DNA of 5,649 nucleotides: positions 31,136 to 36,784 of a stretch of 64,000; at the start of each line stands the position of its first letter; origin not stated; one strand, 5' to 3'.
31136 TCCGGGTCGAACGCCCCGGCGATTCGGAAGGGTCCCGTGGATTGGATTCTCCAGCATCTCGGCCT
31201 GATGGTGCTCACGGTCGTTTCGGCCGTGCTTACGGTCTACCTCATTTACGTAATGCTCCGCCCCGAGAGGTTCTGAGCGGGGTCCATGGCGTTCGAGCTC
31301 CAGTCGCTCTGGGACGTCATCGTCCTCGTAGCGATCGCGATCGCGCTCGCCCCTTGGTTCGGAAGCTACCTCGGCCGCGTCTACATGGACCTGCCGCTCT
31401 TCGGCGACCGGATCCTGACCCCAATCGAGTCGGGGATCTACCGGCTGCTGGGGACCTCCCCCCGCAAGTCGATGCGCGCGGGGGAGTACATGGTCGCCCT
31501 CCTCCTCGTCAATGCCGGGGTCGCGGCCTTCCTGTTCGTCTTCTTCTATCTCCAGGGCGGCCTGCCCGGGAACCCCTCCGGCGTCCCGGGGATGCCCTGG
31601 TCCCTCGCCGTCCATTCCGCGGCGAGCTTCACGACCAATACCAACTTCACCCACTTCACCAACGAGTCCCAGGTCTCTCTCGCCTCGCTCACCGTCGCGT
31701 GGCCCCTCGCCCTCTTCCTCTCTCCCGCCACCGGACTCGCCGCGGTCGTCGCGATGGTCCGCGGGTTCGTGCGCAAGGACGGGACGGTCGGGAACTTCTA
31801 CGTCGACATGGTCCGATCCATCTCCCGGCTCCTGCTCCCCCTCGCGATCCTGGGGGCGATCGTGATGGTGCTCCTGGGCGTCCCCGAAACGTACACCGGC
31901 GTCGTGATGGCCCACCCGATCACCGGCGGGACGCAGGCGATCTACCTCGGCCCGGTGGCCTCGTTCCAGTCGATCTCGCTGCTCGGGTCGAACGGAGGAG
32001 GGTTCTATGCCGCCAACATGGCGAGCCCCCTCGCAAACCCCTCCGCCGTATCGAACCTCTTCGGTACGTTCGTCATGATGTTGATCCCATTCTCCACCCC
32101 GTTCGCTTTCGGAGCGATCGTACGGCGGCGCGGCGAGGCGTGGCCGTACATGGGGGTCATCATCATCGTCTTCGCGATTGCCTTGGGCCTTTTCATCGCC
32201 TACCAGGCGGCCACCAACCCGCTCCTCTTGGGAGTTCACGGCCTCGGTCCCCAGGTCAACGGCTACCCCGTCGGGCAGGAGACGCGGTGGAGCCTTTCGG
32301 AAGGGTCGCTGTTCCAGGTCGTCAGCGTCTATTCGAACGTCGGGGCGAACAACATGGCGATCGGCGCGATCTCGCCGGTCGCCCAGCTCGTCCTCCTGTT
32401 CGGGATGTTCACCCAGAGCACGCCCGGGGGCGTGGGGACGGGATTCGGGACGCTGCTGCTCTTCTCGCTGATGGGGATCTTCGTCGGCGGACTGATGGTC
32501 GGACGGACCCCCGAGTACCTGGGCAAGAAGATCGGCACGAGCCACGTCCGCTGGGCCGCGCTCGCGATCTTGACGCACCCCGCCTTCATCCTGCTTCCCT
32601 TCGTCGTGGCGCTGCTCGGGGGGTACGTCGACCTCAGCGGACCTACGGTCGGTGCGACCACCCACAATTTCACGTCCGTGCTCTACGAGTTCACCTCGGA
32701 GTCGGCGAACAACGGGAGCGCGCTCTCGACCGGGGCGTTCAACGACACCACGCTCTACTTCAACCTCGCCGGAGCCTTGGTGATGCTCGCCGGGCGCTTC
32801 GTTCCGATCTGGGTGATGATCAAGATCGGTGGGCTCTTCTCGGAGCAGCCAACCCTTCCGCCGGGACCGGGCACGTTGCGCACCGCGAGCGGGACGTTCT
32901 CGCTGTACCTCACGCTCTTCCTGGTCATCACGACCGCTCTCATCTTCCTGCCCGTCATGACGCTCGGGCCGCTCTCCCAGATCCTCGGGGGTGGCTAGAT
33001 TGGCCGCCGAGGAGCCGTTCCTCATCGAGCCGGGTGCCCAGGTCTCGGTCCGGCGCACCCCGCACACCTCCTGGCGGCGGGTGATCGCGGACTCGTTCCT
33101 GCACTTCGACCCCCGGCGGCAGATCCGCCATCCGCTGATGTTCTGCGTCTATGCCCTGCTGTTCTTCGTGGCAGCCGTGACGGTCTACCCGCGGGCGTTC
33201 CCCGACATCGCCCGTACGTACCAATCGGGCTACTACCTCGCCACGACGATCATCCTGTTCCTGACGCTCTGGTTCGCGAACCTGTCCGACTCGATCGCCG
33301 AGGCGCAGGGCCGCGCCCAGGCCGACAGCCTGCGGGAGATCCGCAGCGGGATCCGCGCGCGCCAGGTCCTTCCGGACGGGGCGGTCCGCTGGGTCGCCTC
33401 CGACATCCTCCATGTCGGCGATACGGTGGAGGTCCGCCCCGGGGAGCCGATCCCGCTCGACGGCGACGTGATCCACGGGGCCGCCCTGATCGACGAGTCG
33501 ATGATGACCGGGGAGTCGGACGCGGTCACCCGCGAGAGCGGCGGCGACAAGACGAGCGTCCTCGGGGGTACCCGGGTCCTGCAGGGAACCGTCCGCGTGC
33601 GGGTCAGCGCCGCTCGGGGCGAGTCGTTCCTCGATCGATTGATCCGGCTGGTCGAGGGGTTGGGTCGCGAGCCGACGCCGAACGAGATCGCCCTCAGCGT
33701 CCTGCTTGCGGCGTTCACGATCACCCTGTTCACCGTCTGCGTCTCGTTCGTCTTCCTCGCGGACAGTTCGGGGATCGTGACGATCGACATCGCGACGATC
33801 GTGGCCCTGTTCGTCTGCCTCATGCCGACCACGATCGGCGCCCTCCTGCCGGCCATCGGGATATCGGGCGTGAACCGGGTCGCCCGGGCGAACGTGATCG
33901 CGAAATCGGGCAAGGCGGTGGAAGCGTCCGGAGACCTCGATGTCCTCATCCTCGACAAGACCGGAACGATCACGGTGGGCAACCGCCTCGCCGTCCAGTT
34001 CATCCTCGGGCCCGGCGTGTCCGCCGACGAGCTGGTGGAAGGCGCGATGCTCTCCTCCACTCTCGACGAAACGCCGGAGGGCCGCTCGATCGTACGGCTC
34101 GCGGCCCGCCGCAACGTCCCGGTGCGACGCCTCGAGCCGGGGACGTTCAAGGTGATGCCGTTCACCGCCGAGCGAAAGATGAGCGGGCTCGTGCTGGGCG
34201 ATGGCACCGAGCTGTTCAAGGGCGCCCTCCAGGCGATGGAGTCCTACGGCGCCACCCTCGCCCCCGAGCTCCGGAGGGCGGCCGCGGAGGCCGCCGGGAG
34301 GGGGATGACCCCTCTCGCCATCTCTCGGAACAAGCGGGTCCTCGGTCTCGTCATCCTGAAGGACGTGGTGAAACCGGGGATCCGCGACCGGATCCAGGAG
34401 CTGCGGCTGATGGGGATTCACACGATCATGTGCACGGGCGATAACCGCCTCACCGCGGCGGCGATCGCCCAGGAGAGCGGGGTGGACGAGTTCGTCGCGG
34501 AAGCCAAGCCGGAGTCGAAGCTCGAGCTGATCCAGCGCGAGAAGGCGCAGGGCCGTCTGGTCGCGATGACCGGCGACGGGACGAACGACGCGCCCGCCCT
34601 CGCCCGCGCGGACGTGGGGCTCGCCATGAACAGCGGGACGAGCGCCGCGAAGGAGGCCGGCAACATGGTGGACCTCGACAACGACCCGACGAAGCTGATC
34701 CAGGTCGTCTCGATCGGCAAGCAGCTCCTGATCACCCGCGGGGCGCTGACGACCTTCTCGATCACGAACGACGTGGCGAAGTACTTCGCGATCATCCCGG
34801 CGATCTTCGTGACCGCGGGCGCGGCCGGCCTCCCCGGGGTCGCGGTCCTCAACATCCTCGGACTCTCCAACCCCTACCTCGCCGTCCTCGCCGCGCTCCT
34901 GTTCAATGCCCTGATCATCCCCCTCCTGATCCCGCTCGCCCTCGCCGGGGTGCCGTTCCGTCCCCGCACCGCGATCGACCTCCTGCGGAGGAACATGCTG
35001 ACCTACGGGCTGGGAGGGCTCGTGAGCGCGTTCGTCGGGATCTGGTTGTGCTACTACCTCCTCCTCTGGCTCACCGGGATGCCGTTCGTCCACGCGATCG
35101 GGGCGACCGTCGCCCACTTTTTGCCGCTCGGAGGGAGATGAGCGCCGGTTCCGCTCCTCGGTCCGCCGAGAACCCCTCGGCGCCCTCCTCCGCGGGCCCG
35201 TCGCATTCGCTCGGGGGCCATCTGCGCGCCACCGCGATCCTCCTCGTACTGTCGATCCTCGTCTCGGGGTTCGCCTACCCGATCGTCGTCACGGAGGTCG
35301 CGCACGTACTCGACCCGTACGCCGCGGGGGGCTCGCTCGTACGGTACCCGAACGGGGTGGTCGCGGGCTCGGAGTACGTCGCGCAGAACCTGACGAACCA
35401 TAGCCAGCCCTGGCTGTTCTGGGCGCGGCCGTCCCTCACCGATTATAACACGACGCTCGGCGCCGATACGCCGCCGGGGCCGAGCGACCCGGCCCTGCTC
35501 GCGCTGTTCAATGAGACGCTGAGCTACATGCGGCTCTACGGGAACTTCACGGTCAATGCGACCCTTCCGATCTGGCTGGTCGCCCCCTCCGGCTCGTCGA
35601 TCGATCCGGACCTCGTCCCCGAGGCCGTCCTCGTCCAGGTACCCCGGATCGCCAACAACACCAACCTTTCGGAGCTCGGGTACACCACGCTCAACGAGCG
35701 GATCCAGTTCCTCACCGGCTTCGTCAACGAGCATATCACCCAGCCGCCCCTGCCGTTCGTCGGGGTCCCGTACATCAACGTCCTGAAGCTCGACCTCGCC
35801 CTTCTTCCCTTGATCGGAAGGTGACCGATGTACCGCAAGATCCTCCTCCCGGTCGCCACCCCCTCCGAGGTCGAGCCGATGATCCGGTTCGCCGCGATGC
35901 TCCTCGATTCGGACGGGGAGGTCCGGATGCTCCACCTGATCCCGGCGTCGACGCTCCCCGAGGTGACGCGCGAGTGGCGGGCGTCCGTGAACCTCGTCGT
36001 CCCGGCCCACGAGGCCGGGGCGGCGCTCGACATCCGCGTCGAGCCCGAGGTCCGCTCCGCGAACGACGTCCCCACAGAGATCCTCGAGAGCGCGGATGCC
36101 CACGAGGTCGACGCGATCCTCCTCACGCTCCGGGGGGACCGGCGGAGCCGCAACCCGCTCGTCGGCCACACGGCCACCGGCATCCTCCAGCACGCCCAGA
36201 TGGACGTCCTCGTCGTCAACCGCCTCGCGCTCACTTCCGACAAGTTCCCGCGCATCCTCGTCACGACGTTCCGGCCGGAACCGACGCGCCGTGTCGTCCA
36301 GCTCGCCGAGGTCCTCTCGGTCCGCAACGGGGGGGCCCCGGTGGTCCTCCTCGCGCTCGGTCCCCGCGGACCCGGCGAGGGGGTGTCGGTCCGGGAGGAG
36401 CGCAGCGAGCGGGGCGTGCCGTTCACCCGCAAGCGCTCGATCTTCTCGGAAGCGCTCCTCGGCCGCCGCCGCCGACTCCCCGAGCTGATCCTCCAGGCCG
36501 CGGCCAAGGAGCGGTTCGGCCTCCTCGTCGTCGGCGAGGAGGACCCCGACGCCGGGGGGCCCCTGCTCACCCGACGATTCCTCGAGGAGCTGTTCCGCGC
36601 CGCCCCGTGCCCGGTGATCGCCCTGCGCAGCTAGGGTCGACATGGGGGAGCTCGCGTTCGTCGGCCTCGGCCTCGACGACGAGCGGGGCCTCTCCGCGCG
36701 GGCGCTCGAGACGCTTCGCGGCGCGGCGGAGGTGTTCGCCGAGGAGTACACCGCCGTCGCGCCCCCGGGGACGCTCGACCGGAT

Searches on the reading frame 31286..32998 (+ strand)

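Call 31: search_protein_families(library=pfam, proteins=[window:31286-32998:+], max_evalue=0.0001)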
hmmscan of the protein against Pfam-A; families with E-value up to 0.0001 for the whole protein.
window:31286-32998:+ (570 aa): 1 family
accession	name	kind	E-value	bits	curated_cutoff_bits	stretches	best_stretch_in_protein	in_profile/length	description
PF03814.21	KdpA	-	1.2e-154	515.9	22.6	1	13-566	2-547/548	Potassium-transporting ATPase A subunit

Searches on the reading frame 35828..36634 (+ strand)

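Call 31: search_protein_families(library=pfam, proteins=[window:35828-36634:+], max_evalue=0.0001)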
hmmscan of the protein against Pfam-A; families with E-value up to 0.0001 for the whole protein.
window:35828-36634:+ (268 aa): 1 family
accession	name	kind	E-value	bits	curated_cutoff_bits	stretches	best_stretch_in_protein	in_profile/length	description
PF00582.32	Usp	-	9e-18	65.6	24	1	1-130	1-140/141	Universal stress protein family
